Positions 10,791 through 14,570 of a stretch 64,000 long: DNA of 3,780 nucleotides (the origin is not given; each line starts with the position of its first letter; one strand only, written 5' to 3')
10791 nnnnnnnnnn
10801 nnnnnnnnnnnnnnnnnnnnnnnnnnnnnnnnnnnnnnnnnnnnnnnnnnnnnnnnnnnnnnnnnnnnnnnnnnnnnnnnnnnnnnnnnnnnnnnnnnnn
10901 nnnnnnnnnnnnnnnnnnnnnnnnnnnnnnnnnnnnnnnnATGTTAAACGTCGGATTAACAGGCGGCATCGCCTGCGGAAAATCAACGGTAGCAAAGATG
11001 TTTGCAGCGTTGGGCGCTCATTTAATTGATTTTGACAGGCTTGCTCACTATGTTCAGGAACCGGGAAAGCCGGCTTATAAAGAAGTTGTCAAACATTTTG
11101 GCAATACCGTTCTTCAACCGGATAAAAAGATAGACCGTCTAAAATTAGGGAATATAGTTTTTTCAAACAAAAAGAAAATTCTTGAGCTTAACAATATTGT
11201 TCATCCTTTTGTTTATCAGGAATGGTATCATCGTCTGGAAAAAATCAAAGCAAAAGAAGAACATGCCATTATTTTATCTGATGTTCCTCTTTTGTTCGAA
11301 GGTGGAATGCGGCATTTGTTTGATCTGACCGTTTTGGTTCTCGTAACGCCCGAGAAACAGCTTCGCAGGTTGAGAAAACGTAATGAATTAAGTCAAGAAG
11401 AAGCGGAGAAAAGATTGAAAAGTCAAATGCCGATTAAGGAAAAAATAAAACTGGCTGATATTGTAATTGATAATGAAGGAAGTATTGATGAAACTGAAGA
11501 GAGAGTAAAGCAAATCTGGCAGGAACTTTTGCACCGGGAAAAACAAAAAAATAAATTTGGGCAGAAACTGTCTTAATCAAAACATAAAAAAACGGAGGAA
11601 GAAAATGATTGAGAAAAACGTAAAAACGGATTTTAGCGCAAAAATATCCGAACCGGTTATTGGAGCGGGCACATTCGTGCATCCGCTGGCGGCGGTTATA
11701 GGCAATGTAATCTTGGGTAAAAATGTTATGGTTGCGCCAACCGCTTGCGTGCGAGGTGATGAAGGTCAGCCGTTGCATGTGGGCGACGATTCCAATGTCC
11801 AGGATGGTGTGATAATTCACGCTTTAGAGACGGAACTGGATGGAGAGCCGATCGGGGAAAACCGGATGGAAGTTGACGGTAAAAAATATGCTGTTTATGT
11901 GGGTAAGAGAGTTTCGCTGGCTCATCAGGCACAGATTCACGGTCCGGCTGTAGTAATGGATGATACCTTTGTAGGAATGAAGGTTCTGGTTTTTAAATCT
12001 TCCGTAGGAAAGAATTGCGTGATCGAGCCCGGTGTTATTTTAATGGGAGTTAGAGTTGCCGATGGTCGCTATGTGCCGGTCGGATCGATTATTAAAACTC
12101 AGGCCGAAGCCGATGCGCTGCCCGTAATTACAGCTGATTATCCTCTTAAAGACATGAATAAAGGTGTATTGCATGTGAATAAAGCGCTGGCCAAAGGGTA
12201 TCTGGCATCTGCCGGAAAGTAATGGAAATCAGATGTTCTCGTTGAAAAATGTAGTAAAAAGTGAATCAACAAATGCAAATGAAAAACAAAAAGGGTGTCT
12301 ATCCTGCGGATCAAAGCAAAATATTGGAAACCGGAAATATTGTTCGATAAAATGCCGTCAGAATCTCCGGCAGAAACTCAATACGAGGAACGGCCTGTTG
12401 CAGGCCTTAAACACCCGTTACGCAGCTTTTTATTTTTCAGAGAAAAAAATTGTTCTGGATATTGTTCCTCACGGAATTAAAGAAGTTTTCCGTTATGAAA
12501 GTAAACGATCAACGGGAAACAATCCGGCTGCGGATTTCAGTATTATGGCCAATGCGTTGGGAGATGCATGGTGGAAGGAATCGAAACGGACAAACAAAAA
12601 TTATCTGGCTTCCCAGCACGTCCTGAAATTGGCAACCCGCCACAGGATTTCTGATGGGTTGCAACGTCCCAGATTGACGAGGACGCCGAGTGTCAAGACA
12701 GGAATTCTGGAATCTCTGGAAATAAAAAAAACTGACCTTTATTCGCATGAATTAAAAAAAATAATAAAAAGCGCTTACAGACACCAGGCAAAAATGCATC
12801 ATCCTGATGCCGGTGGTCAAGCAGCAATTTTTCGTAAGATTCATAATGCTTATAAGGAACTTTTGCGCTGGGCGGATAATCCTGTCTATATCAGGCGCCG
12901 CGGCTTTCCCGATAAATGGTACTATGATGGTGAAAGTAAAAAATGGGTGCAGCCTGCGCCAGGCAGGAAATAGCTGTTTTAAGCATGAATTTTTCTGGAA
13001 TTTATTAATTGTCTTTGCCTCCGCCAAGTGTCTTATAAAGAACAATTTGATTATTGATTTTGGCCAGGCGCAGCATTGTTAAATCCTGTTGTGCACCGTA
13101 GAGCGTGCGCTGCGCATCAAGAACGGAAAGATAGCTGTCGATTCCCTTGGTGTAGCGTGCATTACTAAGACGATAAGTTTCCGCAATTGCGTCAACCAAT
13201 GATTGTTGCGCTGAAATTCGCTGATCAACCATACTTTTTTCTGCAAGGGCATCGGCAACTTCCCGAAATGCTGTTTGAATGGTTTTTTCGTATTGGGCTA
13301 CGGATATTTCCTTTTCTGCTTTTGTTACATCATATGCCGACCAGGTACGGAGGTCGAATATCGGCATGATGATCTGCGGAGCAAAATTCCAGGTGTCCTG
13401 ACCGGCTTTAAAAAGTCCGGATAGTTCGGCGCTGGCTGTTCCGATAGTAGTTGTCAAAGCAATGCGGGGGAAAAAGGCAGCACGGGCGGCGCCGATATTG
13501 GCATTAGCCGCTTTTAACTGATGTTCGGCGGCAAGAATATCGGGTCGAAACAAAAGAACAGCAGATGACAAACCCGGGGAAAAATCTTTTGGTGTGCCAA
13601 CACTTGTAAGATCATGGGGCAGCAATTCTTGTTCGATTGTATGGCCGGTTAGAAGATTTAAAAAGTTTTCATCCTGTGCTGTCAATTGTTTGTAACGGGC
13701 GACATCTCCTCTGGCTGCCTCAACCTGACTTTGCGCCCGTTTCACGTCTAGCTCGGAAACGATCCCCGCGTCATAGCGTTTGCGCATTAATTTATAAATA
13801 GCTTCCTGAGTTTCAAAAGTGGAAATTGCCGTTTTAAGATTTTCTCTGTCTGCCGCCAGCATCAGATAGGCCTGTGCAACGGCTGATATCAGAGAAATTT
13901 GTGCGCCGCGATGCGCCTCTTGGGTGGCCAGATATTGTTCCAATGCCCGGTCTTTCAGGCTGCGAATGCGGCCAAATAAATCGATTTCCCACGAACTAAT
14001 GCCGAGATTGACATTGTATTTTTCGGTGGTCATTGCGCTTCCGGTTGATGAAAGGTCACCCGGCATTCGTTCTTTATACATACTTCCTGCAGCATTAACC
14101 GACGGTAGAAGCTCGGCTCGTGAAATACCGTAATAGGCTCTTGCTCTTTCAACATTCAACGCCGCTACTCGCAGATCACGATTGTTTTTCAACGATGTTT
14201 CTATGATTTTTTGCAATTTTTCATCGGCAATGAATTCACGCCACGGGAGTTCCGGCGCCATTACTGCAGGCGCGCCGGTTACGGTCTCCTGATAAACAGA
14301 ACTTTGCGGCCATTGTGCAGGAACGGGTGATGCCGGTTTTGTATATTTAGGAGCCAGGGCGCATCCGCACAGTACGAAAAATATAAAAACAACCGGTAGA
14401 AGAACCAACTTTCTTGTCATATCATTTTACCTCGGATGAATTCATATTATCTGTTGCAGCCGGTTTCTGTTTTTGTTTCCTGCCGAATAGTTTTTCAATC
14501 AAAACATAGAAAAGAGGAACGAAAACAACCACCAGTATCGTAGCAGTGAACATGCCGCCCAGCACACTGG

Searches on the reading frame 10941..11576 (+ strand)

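Call 41: search_protein_families(library=pfam, proteins=[window:10941-11576:+], max_evalue=0.000001)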
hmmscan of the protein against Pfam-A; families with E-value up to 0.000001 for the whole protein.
window:10941-11576:+ (211 aa): 1 family
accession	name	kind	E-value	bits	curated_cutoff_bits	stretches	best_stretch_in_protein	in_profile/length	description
PF01121.26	CoaE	-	3.2e-58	196.8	27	1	4-183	3-179/180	Dephospho-CoA kinase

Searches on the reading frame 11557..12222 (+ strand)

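Call 41: search_protein_families(library=pfam, proteins=[window:11557-12222:+], max_evalue=0.000001)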
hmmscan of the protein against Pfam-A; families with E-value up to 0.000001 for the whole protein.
window:11557-12222:+ (221 aa): 2 families
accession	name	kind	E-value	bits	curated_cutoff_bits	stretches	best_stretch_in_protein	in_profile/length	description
PF00132.30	Hexapep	-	1.7e-13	50.1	27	0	33-67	2-36/36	Bacterial transferase hexapeptide (six repeats)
PF25084.1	LbH_EIF2B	-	2.4e-12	47.2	54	1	112-180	3-71/105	EIF2B subunit epsilon LbH domain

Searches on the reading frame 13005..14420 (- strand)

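Call 42: search_protein_families(library=pfam, proteins=[window:13005-14420:-], max_evalue=0.000001)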
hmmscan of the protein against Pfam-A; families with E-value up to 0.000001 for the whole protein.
window:13005-14420:- (471 aa): 1 family
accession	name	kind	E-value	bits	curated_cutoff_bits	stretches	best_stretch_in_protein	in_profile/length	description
PF02321.23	OEP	-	6.1e-50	170.1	22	2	287-466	7-187/187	Outer membrane efflux protein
